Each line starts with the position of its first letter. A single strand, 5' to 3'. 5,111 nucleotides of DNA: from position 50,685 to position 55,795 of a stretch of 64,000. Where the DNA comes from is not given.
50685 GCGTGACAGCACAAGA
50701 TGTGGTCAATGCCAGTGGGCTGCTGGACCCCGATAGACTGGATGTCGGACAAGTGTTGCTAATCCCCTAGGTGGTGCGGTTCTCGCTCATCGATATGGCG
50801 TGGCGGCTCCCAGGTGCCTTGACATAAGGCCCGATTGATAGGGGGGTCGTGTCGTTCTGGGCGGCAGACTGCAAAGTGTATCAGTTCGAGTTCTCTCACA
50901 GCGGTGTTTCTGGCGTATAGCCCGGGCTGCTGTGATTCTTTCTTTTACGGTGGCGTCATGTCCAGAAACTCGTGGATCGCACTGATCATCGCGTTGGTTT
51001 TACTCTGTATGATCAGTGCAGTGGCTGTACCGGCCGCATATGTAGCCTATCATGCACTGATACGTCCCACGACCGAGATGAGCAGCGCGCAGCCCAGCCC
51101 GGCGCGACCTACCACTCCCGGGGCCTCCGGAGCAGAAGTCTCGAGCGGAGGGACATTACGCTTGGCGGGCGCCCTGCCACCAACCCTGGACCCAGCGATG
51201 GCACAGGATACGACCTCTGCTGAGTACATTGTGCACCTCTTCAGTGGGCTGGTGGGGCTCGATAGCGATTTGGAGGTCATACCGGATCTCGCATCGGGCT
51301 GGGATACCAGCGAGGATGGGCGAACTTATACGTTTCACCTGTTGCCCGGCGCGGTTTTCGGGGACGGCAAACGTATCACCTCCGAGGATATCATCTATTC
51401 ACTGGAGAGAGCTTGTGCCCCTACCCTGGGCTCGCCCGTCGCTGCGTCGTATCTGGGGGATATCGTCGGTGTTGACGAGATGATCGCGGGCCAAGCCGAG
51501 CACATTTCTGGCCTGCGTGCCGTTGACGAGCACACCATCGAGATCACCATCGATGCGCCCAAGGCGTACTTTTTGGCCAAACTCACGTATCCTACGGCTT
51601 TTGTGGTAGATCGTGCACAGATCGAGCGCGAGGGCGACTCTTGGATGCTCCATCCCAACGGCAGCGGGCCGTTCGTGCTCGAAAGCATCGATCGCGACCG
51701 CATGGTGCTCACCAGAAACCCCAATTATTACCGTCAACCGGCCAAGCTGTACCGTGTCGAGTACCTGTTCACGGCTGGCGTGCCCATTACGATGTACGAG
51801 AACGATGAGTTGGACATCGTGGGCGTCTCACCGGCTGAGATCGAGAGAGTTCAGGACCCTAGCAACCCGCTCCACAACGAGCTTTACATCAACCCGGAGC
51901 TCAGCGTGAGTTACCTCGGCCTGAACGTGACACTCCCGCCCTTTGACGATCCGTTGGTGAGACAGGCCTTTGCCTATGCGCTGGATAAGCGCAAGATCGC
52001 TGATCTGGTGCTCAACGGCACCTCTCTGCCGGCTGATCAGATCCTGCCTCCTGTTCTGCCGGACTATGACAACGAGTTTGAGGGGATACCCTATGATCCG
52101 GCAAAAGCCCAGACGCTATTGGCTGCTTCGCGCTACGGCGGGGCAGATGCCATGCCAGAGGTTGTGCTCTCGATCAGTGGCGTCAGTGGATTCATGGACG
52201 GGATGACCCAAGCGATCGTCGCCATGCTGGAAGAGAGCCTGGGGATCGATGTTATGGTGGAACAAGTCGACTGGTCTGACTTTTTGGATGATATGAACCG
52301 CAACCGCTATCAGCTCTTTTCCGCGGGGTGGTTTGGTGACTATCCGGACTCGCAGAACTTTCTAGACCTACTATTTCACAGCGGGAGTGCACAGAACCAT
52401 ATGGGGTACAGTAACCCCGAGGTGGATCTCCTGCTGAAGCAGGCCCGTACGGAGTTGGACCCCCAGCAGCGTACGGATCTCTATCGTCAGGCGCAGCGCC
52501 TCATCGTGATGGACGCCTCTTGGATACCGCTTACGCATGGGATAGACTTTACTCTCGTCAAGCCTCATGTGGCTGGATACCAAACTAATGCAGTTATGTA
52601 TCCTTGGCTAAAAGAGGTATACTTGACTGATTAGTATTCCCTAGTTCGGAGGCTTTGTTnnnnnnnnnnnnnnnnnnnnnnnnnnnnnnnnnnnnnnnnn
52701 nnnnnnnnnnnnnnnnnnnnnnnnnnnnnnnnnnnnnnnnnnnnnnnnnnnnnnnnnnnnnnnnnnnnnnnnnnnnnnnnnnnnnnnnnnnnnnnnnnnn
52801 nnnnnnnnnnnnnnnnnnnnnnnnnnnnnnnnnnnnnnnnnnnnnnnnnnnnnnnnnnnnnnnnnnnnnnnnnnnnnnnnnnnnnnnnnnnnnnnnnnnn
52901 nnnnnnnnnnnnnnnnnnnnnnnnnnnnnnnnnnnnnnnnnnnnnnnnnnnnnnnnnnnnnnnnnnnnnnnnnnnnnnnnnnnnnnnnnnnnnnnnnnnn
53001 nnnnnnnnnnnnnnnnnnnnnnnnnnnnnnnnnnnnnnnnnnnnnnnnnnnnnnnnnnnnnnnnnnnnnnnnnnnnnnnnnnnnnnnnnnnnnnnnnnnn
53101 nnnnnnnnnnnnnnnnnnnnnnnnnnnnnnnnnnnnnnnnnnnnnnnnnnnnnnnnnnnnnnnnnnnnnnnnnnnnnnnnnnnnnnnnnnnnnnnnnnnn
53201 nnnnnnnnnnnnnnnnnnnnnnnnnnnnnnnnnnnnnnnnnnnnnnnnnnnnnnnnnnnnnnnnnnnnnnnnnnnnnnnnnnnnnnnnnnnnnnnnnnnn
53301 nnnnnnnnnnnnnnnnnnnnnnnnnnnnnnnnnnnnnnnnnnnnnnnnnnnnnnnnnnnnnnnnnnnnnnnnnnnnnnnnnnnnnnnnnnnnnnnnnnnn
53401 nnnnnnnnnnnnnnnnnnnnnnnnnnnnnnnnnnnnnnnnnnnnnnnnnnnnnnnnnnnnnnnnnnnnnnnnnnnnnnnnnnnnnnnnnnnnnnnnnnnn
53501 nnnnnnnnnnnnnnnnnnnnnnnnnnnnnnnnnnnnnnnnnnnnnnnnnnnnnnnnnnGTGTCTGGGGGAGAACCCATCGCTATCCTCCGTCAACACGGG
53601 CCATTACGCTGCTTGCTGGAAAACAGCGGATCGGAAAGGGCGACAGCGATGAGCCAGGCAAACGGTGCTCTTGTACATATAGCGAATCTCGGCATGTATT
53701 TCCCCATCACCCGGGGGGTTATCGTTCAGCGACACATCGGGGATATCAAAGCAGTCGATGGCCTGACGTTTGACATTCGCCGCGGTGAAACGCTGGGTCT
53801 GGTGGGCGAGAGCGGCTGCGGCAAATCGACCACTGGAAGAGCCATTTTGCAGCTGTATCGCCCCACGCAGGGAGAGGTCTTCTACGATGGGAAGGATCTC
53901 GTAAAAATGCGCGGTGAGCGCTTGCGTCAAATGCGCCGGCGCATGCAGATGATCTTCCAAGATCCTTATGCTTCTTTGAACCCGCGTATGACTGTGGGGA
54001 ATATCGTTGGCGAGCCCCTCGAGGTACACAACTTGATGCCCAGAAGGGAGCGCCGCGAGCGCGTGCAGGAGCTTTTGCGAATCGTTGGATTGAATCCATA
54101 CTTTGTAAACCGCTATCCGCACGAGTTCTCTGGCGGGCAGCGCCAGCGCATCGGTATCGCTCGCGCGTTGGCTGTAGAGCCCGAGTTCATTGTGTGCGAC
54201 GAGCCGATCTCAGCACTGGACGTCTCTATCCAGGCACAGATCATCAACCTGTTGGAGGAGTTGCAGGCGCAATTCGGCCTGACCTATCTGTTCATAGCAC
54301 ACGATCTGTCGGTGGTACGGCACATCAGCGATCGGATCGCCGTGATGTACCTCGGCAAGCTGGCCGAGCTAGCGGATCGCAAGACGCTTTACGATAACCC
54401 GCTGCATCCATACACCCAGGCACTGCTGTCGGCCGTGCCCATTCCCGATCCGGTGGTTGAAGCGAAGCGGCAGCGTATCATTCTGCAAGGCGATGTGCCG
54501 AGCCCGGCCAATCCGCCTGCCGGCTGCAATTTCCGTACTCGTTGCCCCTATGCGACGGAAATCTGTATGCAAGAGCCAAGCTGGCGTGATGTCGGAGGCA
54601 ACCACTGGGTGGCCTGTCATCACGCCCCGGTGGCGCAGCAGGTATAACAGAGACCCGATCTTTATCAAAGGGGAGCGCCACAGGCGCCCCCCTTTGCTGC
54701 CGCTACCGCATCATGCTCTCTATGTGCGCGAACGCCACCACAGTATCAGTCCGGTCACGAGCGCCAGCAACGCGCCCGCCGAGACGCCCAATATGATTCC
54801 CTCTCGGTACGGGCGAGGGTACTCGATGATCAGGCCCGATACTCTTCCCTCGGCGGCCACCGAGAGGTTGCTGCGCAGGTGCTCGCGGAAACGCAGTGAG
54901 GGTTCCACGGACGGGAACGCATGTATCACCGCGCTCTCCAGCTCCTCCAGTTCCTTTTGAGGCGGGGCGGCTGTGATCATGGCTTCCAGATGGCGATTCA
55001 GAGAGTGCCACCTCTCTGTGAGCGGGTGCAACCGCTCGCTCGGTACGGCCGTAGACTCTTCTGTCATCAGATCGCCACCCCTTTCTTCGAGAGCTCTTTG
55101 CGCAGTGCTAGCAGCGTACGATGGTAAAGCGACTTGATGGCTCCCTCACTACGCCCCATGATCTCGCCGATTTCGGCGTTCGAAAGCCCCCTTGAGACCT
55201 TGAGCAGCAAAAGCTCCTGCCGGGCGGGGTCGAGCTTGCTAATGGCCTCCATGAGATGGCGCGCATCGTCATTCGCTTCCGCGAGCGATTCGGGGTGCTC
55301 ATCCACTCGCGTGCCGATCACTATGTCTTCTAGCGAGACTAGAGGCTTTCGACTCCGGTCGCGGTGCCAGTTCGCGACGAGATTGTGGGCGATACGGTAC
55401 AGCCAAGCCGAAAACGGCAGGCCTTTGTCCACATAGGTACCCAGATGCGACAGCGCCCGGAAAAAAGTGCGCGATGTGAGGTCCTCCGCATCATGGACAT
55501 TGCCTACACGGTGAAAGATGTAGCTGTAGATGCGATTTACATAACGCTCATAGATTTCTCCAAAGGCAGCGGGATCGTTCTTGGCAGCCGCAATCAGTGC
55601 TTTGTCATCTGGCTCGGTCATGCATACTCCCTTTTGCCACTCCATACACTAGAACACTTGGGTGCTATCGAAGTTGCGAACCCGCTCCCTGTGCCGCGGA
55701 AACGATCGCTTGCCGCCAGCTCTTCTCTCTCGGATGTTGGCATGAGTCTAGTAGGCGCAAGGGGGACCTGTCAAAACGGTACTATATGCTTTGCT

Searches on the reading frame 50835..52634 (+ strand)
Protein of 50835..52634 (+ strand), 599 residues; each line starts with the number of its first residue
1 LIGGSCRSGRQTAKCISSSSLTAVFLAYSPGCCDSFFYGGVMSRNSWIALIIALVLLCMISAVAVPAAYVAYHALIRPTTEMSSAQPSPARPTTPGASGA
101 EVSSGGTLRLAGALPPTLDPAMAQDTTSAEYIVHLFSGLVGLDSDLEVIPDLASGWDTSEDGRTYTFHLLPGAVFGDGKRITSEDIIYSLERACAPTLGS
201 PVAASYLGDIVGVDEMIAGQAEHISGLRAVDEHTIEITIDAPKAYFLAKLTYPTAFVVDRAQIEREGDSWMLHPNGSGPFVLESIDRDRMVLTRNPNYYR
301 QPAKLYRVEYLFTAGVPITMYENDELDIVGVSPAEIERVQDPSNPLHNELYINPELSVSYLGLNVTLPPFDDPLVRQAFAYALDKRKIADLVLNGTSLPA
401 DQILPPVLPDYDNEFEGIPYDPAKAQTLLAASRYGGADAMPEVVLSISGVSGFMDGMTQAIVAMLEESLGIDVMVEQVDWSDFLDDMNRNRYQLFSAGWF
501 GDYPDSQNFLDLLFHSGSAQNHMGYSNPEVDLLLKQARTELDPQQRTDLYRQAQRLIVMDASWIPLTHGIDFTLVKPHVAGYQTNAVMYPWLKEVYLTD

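Call 39: search_protein_families(library=pfam, proteins=[window:50835-52634:+], max_evalue=0.00001)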
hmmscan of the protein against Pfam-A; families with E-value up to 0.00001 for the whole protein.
window:50835-52634:+ (599 aa): 1 family
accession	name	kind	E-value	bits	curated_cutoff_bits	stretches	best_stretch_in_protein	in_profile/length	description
PF00496.27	SBP_bac_5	-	1.7e-84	284.5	32.4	1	147-520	1-367/368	Bacterial extracellular solute-binding proteins, family 5 Middle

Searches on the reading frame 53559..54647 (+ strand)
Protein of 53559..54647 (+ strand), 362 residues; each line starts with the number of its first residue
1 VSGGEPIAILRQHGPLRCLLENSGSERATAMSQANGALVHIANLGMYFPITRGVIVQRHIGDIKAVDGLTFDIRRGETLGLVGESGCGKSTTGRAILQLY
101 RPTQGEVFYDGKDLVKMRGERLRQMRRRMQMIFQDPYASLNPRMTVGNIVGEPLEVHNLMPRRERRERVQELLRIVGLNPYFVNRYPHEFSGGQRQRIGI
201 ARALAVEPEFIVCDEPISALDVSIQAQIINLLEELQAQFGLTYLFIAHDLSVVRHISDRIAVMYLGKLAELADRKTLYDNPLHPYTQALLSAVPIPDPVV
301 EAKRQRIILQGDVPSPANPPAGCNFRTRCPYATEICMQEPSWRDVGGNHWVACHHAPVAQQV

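Call 39: search_protein_families(library=pfam, proteins=[window:53559-54647:+], max_evalue=0.00001)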
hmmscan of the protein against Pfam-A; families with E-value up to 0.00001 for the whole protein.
window:53559-54647:+ (362 aa): 2 families
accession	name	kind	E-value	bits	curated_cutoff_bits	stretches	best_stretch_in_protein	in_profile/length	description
PF00005.33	ABC_tran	-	1.2e-34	120.3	25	1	67-217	2-136/137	ABC transporter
PF08352.17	oligo_HPY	-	1.8e-19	70.3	27.1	1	270-336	2-65/65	Oligopeptide/dipeptide transporter, C-terminal region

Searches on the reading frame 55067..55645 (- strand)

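Call 40: search_protein_families(library=pfam, proteins=[window:55067-55645:-], max_evalue=0.00001)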
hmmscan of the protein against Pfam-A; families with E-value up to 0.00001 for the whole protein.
window:55067-55645:- (192 aa): 3 families
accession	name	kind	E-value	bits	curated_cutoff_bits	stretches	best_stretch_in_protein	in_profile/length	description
PF04542.20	Sigma70_r2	-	3e-17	62.6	24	1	31-99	1-70/71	Sigma-70 region 2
PF08281.18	Sigma70_r4_2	-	4.9e-11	42.5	25.7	1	131-181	4-54/54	Sigma-70, region 4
PF04545.22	Sigma70_r4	-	1.1e-08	34.8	24.1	1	134-183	1-50/50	Sigma-70, region 4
